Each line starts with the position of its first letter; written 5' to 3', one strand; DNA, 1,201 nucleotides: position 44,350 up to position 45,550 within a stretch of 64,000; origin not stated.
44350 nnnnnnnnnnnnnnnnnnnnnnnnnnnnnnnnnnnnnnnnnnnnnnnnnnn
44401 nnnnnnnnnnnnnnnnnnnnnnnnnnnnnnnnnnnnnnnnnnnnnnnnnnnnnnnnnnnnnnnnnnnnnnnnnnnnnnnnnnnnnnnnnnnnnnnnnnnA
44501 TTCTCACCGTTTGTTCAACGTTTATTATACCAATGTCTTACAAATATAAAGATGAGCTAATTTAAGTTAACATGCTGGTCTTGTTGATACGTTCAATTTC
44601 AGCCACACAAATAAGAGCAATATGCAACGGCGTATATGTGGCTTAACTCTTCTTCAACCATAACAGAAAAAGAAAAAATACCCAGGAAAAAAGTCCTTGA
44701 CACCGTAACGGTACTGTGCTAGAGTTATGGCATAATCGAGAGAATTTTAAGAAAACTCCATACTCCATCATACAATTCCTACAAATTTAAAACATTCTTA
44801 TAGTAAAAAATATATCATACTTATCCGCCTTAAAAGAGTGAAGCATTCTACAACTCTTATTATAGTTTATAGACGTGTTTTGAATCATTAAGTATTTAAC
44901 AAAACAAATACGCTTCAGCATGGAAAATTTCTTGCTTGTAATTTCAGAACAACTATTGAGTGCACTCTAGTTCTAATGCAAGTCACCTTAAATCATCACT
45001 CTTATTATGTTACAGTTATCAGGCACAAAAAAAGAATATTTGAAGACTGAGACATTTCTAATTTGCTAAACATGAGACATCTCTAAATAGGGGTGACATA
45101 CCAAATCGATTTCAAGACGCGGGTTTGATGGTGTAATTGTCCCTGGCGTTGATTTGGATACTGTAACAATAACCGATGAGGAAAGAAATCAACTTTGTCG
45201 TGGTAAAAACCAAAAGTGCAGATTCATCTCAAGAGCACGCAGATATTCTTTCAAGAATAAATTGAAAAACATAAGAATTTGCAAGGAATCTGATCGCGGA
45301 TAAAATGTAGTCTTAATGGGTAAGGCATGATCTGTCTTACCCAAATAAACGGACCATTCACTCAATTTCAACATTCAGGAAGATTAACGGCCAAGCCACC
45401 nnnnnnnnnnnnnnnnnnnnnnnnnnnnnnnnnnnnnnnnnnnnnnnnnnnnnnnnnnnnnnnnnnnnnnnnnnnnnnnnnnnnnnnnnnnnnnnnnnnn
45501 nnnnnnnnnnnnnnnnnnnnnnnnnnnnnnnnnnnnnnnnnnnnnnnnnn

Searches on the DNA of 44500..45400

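Call 32: search_rna_families(source=window, start=44500, end=45400, threshold=evalue, max_evalue=10)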
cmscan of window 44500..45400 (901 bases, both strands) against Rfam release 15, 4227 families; matches with E-value up to 10: 8.
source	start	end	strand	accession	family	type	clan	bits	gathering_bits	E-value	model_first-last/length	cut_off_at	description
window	44642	44679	-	RF02597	shuA_thermo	Cis-reg; thermoregulator;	-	20.6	58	3.6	1-32/32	no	shuA/chuA 5' UTR thermoregulator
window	44792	44863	-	RF01163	snoR64a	Gene; snRNA; snoRNA; CD-box;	-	19.9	45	1.3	1-77/77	no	Small nucleolar RNA snoR64a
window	44554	44660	-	RF01617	ceN113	Gene; snRNA; snoRNA; CD-box;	-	19.6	40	2.2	1-131/131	no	Caenorhabditis snoRNA ceN113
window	44865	44983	-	RF02821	V_IGR5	Gene; sRNA;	-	18.5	75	4.7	1-114/114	no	Vibrio RNA IGR5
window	45311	45352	+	RF01079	RF_site3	Cis-reg; frameshift_element;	-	17.9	50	2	1-39/39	no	Putative RNA-dependent RNA polymerase ribosomal frameshift site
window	44829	44929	+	RF01436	S_pombe_snR33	Gene; snRNA; snoRNA; HACA-box;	CL00027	17.5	80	5.5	1-145/145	no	small nucleolar RNA snR33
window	44568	44645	+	RF01393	isrJ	Gene; sRNA;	-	14.8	37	7.7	1-75/75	no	isrJ Hfq binding RNA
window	45315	45345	+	RF04156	MIR2670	Gene; miRNA;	-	13.9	117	3.9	1-200/200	no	MIR2670 microRNA precursor family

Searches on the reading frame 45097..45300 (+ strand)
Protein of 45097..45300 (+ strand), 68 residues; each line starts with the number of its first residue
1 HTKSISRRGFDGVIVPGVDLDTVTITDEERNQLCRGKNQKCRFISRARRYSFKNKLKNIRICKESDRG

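Call 44: find_homologous_proteins(query=window:45097-45300:+, max_evalue=0.1)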
Query seq(68 aa): no candidate shares three 5-residue words with the query. No homologue found.
